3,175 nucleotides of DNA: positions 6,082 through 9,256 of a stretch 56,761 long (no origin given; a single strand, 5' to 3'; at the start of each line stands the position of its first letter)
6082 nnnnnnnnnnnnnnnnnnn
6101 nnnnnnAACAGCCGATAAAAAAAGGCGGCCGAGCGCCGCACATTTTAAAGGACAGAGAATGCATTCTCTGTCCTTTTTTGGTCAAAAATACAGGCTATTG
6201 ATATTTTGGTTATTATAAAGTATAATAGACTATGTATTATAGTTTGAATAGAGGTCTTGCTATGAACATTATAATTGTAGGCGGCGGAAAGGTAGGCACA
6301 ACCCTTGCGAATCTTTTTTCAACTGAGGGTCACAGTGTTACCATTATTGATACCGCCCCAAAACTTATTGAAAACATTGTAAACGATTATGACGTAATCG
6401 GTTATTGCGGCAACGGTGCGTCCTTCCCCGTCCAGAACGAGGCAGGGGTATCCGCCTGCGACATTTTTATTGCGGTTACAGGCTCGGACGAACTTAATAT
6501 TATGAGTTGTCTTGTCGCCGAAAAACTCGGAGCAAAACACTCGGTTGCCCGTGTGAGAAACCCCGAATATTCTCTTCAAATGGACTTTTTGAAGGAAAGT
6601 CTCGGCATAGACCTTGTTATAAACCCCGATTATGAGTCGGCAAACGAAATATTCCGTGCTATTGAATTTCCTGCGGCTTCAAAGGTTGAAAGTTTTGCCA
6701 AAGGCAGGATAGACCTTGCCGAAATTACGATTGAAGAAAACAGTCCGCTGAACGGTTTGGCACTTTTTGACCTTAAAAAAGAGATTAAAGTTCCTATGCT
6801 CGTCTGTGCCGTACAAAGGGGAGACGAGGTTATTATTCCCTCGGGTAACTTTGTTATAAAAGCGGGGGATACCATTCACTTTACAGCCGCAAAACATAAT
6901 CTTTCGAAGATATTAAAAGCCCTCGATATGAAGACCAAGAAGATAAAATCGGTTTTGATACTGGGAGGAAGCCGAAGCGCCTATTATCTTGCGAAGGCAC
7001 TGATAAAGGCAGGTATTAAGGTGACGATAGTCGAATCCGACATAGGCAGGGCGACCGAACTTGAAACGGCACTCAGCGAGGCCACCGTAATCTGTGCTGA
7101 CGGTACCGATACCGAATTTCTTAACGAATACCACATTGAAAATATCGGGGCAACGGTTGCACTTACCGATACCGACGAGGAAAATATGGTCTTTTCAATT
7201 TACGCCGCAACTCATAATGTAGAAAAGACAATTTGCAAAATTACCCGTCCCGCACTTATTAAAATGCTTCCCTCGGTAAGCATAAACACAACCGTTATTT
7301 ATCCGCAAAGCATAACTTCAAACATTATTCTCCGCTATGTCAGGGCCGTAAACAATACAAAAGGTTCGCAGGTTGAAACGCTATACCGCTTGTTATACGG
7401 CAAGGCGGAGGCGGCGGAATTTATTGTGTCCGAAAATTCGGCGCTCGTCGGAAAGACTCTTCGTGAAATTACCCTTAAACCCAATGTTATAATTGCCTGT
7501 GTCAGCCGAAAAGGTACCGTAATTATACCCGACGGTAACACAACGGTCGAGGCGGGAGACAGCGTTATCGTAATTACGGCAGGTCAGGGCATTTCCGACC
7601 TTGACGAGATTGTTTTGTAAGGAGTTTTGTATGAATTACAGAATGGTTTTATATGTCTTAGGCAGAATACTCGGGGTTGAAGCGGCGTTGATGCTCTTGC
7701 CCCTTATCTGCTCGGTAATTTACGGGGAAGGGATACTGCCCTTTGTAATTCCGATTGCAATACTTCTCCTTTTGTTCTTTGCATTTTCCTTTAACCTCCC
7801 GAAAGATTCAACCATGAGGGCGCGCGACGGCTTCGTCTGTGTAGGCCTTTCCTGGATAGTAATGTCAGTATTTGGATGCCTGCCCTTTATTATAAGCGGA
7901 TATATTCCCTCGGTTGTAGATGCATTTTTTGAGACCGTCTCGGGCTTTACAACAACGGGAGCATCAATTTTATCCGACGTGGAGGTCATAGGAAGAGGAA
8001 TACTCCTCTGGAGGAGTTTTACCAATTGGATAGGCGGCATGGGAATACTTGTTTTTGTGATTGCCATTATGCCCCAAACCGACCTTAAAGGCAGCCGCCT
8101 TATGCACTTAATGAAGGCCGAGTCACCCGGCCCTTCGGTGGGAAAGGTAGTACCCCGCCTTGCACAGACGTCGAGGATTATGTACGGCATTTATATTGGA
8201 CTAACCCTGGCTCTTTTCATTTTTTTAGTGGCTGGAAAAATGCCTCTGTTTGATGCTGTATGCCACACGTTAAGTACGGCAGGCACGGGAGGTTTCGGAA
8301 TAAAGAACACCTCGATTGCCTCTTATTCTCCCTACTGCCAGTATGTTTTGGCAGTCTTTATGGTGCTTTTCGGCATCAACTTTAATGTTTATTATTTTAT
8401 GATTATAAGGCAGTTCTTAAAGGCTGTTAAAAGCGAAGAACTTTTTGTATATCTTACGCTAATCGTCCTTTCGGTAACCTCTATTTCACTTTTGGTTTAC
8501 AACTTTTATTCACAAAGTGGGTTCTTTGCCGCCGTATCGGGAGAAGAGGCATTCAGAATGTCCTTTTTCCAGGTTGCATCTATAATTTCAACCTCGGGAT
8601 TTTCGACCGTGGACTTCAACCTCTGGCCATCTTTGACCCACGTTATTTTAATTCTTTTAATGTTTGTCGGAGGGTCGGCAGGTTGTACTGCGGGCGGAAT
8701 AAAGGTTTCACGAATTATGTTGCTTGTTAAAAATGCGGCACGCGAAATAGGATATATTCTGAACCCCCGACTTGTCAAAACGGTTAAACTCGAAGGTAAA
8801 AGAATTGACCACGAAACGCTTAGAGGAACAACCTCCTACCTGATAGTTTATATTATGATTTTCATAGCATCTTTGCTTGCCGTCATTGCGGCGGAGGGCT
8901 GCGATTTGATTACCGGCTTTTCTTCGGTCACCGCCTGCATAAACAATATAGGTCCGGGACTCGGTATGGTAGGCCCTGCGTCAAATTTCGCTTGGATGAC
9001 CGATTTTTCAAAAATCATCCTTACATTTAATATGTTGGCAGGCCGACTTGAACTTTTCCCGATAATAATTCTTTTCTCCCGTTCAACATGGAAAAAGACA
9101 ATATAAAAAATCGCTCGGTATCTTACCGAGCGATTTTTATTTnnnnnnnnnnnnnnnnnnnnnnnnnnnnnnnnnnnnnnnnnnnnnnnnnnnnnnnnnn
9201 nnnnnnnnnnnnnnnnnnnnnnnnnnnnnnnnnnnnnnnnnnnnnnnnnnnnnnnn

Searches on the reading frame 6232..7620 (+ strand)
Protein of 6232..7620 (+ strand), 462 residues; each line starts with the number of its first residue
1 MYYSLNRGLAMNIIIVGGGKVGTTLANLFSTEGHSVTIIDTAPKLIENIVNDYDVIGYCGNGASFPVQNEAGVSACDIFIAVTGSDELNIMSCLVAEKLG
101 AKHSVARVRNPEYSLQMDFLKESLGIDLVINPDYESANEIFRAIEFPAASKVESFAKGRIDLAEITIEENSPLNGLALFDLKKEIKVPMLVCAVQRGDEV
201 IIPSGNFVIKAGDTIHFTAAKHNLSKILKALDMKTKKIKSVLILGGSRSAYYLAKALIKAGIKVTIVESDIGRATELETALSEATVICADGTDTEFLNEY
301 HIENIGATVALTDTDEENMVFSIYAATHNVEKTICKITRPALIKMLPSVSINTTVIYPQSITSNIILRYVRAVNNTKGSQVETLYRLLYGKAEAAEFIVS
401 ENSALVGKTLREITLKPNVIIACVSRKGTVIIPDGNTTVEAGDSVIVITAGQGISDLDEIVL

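Call 92: search_protein_families(library=pfam, max_evalue=0.01, proteins=[window:6232-7620:+])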
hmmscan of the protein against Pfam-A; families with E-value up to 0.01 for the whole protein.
window:6232-7620:+ (462 aa): 21 families
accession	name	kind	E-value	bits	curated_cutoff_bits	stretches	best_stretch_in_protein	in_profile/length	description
PF02254.24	TrkA_N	-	5.2e-42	143.3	23.8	2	13-132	1-116/116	TrkA-N domain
PF02080.26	TrkA_C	-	1.6e-28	98.9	27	2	395-460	2-69/71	TrkA-C domain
PF13241.12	NAD_binding_7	-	5.5e-10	40.2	22.1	2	239-330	8-85/104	Putative NAD(P)-binding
PF00070.33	Pyr_redox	-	4.1e-08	34.1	22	1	12-46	1-35/82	Pyridine nucleotide-disulphide oxidoreductase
PF07992.20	Pyr_redox_2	-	8.1e-08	32.5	26.1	1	12-46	144-178/291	Pyridine nucleotide-disulphide oxidoreductase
PF03807.23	F420_oxidored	-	1.2e-06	29.5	21.6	1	13-77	2-61/94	NADP oxidoreductase coenzyme F420-dependent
PF01494.25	FAD_binding_3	-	5.1e-06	26.4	22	0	12-43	3-34/349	FAD binding domain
PF13478.12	XdhC_C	-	1.9e-05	25.6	29.7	0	13-89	1-57/125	XdhC Rossmann domain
PF01488.26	Shikimate_DH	-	3.7e-05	24.3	24.3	0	237-314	11-89/138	Shikimate / quinate 5-dehydrogenase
PF13450.12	NAD_binding_8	-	5.8e-05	23.7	21.9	0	15-44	1-30/68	NAD(P)-binding Rossmann-like domain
PF01210.29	NAD_Gly3P_dh_N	-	8.9e-05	22.9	23.1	1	13-52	2-41/158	NAD-dependent glycerol-3-phosphate dehydrogenase N-terminus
PF03721.20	UDPG_MGDP_dh_N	-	0.00011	22.3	27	1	11-51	1-41/187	UDP-glucose/GDP-mannose dehydrogenase family, NAD binding domain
PF02737.24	3HCDH_N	-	0.00016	22.1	22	1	13-50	2-39/180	3-hydroxyacyl-CoA dehydrogenase, NAD binding domain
PF06241.17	Castor_Poll_mid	-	0.00021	21.7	26.7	0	384-451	20-90/104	Castor and Pollux, part of voltage-gated ion channel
PF01266.30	DAO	-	0.0012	18.9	27.9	0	13-42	2-31/353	FAD dependent oxidoreductase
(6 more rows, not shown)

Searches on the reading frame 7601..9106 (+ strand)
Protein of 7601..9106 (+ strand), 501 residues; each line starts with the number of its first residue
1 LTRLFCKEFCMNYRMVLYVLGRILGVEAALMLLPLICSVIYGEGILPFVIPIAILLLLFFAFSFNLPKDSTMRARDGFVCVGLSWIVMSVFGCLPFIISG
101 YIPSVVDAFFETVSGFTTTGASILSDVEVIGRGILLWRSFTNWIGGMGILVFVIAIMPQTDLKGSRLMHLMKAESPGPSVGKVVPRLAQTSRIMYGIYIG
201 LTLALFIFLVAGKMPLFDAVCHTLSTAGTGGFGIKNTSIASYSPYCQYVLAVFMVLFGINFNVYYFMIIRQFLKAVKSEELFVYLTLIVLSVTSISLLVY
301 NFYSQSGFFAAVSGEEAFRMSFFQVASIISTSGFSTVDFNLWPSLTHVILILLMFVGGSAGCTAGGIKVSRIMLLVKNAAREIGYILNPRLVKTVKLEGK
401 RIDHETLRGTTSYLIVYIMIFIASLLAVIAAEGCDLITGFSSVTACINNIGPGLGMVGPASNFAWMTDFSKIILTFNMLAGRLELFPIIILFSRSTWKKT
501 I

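Call 92: search_protein_families(library=pfam, max_evalue=0.01, proteins=[window:7601-9106:+])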
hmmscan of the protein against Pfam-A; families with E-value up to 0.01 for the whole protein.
window:7601-9106:+ (501 aa): 1 family
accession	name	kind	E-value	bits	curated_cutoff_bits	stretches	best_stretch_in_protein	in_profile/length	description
PF02386.22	TrkH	-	4.8e-65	220.4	27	1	68-493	26-491/502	Cation transport protein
